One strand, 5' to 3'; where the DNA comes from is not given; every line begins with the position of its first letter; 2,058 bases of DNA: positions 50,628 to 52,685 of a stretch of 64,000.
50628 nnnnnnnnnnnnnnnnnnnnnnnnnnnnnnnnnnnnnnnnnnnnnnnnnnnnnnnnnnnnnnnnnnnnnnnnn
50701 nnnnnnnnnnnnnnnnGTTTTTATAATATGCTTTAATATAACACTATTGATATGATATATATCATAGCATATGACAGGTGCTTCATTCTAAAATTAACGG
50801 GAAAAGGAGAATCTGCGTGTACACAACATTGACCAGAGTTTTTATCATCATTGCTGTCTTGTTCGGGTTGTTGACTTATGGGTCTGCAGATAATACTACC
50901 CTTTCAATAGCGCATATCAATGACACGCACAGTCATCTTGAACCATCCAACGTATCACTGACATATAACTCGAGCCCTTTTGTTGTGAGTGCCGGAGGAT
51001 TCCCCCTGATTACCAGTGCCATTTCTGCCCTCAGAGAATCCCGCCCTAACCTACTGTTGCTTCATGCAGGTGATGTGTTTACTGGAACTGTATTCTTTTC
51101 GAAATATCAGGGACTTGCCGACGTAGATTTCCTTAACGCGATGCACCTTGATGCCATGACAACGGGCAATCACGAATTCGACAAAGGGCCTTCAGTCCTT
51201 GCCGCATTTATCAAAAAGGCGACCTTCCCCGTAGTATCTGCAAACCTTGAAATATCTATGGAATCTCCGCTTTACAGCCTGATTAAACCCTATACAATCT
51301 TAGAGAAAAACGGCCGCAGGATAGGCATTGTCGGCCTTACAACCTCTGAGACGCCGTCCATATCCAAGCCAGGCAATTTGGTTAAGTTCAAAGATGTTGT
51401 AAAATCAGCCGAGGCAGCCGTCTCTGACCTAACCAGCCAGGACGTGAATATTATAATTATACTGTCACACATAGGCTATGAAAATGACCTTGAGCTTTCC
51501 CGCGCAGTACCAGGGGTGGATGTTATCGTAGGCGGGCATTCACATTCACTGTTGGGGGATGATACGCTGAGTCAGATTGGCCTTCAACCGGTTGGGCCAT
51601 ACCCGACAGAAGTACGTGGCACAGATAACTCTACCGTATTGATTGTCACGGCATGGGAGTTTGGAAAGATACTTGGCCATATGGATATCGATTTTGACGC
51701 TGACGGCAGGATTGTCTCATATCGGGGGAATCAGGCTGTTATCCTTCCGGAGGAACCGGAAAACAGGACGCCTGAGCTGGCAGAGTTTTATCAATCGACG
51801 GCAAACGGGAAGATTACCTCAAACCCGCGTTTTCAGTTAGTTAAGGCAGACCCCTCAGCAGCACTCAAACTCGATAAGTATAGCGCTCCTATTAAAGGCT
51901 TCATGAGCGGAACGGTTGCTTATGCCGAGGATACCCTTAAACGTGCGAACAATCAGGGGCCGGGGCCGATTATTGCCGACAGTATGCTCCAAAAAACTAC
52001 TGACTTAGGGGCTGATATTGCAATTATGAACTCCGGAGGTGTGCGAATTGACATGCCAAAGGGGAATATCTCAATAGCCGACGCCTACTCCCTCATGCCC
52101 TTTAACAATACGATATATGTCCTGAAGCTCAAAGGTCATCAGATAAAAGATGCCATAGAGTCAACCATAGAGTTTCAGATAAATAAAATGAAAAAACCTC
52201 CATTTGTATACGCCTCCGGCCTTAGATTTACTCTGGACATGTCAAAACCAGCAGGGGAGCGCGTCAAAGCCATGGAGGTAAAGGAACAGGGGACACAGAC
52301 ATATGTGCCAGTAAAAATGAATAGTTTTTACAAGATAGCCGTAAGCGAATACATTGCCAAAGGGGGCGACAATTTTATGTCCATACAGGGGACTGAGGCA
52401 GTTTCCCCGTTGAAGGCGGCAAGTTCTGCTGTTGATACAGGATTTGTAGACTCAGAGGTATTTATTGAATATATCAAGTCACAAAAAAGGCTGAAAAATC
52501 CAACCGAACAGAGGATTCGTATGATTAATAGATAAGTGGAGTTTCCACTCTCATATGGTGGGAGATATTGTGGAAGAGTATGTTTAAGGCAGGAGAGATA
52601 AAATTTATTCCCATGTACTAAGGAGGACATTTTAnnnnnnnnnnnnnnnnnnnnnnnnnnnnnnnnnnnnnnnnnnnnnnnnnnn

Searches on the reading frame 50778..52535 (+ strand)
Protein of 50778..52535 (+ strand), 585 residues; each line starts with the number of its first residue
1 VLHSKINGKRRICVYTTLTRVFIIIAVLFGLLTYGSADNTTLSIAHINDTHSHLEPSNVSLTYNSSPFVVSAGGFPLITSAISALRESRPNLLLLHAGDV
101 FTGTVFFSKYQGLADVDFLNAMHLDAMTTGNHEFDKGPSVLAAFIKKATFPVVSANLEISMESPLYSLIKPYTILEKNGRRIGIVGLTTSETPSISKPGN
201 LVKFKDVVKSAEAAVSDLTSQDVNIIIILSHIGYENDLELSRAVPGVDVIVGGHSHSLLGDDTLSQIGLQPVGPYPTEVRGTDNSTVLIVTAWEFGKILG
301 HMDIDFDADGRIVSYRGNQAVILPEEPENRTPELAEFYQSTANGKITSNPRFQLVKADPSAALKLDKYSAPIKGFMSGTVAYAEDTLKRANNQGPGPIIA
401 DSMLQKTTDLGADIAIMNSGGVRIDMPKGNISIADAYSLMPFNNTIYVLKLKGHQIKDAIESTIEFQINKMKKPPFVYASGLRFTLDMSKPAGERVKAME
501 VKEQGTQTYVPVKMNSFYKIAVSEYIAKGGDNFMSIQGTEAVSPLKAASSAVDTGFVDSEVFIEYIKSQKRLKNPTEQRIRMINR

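Call 50: search_protein_families(library=pfam, proteins=[window:50778-52535:+], max_evalue=0.00001)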
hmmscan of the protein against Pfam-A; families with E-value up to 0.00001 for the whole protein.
window:50778-52535:+ (585 aa): 2 families
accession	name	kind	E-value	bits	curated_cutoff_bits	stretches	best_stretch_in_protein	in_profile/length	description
PF02872.23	5_nucleotid_C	-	5.6e-38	131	23.6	1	393-534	22-154/158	5'-nucleotidase, C-terminal domain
PF00149.33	Metallophos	-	5.2e-14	53.6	21.5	1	43-257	2-190/191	Calcineurin-like phosphoesterase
